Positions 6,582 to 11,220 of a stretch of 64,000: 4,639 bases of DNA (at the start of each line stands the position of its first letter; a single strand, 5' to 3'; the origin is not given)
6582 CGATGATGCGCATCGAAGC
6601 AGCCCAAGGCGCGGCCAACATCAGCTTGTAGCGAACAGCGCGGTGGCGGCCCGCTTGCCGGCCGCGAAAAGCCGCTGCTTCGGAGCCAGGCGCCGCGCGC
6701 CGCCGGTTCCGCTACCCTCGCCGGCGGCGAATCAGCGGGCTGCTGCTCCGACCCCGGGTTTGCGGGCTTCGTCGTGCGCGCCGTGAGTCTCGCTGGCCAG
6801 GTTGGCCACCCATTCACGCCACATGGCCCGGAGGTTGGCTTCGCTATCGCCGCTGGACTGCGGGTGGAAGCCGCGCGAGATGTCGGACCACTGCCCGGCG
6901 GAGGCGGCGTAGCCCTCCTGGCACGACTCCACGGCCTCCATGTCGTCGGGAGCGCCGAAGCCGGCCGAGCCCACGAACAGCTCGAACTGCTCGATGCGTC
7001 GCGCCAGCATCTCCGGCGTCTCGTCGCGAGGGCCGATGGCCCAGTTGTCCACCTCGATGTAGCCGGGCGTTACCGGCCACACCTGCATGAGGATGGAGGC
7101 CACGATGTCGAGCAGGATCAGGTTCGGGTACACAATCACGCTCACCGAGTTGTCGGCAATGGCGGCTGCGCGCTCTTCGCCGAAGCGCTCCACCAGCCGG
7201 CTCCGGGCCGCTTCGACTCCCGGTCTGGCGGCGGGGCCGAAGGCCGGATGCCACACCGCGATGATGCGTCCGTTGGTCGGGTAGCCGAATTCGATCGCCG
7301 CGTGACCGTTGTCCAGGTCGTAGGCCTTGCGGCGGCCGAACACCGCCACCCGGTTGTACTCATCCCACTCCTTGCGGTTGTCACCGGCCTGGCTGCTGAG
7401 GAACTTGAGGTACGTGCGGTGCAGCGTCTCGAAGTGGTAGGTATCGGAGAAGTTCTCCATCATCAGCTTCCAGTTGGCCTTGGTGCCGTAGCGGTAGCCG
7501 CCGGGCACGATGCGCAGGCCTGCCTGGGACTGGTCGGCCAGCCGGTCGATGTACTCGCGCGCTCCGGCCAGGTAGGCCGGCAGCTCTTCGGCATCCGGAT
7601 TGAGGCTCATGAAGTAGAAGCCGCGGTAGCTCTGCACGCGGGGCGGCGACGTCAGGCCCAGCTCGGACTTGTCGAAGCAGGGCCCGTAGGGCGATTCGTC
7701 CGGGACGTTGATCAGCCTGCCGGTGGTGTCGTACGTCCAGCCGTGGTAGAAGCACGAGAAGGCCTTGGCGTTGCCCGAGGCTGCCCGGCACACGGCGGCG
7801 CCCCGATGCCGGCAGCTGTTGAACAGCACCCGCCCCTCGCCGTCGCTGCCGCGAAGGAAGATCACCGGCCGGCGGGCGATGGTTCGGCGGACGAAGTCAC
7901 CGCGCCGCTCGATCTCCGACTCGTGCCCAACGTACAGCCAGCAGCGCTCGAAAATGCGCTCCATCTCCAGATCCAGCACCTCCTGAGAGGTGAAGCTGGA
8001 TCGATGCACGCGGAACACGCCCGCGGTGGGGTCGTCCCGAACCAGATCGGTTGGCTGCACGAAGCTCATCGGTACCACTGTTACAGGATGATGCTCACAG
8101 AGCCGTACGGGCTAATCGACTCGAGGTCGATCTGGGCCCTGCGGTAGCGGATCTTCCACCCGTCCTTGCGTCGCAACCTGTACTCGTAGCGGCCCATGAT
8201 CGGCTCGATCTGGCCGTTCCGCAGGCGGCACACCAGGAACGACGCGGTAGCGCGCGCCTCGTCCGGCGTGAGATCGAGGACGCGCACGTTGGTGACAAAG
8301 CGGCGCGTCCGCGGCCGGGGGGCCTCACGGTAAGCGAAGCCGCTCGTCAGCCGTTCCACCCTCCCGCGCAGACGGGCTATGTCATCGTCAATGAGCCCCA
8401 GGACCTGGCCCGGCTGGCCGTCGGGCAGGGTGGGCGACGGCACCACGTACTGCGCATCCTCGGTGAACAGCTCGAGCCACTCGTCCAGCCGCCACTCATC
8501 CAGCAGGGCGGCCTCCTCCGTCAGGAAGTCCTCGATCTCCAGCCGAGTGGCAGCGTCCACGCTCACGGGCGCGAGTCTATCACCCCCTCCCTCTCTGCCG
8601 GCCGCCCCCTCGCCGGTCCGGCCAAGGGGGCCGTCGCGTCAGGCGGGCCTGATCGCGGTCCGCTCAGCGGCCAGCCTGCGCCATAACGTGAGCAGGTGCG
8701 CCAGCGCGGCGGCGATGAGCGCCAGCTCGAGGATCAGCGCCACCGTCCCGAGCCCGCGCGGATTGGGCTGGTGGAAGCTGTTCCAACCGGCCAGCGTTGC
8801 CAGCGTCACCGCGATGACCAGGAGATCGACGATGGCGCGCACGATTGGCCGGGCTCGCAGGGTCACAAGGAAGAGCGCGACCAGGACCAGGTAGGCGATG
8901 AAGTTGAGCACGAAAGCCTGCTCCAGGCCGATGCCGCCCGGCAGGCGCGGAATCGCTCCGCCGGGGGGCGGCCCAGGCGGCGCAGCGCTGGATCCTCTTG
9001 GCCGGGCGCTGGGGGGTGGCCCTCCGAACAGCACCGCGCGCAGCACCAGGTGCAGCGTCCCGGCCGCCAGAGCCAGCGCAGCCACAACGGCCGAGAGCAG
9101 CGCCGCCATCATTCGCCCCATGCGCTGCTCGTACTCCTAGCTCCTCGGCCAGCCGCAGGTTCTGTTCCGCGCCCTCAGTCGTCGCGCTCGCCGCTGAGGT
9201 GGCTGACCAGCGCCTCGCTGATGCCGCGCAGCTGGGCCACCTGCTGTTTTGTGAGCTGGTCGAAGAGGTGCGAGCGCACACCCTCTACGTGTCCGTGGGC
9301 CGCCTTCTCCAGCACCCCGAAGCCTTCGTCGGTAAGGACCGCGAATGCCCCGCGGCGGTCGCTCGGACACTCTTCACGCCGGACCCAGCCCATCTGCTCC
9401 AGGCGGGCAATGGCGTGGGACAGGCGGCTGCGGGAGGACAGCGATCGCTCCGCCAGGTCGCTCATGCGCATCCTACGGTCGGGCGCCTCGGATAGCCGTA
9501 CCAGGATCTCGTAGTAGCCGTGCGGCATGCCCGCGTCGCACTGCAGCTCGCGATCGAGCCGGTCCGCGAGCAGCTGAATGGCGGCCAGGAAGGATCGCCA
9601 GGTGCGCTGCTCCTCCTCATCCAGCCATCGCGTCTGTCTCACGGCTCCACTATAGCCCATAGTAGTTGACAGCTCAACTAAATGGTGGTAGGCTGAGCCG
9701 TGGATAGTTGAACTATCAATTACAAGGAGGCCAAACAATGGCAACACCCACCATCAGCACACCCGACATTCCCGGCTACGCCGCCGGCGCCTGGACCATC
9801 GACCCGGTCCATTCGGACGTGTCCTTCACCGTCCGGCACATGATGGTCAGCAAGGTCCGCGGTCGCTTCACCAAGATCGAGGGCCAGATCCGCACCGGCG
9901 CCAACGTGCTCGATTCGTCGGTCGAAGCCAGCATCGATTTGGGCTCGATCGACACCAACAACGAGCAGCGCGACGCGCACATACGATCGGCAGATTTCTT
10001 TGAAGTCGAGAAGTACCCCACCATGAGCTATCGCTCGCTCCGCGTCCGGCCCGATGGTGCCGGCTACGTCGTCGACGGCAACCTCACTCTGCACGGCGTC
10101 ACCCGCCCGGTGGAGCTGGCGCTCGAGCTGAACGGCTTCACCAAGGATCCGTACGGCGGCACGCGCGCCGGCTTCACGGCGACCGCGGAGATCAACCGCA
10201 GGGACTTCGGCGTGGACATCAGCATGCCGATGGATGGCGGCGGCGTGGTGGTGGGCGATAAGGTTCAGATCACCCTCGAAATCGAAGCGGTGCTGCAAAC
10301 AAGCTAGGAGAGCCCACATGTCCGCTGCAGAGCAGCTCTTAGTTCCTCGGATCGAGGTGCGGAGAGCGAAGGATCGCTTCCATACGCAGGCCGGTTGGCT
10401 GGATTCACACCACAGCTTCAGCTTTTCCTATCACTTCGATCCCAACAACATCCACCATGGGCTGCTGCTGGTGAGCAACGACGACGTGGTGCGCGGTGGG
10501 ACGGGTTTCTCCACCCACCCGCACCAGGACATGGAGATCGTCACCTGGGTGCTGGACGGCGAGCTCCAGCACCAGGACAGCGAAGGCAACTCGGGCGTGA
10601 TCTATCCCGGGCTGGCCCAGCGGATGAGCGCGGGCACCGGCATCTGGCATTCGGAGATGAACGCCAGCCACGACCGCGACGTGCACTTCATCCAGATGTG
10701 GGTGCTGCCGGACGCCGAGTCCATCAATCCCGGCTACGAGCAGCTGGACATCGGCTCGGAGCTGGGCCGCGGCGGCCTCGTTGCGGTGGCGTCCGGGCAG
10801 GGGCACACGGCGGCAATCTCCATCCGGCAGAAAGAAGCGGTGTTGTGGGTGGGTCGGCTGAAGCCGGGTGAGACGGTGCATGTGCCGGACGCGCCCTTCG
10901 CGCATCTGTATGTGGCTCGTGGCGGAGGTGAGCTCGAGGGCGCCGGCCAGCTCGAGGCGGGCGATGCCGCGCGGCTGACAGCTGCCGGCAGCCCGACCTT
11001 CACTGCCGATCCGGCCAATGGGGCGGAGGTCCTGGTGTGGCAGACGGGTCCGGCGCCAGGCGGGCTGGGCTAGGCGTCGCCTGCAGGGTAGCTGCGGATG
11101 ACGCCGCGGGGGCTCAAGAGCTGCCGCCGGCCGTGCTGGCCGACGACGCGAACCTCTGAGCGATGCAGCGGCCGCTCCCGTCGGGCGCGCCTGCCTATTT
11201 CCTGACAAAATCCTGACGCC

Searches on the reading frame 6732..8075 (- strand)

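Call 28: search_protein_families(library=pfam, proteins=[window:6732-8075:-], max_evalue=0.001)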
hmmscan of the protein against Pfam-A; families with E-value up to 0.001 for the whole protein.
window:6732-8075:- (447 aa): 3 families
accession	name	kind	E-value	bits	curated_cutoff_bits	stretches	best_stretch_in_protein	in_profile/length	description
PF00848.25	Ring_hydroxyl_A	-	4.9e-19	69.5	24.9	1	194-426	10-206/208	Ring hydroxylating alpha subunit (catalytic domain)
PF00355.32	Rieske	-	1.3e-17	63.9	20.3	1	46-129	2-83/88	Rieske [2Fe-2S] domain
PF19112.6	VanA_C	-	0.00038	21.1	23.5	1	199-276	2-78/193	Vanillate O-demethylase oxygenase C-terminal domain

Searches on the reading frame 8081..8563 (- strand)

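Call 85: search_protein_families(library=pfam, proteins=[window:8081-8563:-], max_evalue=0.001)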
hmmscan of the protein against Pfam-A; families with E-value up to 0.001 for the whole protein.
window:8081-8563:- (160 aa): 2 families
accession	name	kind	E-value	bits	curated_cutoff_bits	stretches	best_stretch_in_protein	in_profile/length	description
PF00866.24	Ring_hydroxyl_B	-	7.7e-28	97.8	27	1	17-150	2-142/144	Ring hydroxylating beta subunit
PF13577.12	SnoaL_4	-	3.2e-12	47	24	1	4-142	3-126/126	SnoaL-like domain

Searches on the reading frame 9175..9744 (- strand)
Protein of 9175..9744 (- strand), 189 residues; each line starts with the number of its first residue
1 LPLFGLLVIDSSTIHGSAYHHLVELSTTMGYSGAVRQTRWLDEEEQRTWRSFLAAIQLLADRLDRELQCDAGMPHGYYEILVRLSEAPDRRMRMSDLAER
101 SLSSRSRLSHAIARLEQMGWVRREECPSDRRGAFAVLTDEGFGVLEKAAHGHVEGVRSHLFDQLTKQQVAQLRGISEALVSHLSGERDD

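Call 85: search_protein_families(library=pfam, proteins=[window:9175-9744:-], max_evalue=0.001)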
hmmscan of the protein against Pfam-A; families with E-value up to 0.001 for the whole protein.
window:9175-9744:- (189 aa): 6 families
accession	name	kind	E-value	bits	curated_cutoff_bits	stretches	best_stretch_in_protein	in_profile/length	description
PF12802.13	MarR_2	-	2.2e-13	50.6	27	1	72-131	2-60/61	MarR family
PF01047.28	MarR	-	7.1e-12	45.5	24.6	1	78-131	6-57/59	MarR family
PF13463.12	HTH_27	-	1.4e-06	28.9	22.2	1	88-141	15-68/68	Winged helix DNA-binding domain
PF13412.12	HTH_24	-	3.7e-05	23.7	21.9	1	84-122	12-48/48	Winged helix-turn-helix DNA-binding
PF13545.12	HTH_Crp_2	-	0.00052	20.4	27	0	90-123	21-55/70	Crp-like helix-turn-helix domain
PF09339.16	HTH_IclR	-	0.00075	19.7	22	0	89-124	16-51/52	IclR helix-turn-helix domain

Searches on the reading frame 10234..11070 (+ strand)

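Call 85: search_protein_families(library=pfam, proteins=[window:10234-11070:+], max_evalue=0.001)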
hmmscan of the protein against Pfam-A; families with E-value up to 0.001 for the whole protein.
window:10234-11070:+ (279 aa): 2 families
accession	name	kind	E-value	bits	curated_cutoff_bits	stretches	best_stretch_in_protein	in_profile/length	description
PF02678.22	Pirin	-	2.2e-35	121.4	26.1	1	48-157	7-108/108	Pirin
PF17954.7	Pirin_C_2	-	9.9e-07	29.3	22.9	1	185-268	2-83/86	Quercetinase C-terminal cupin domain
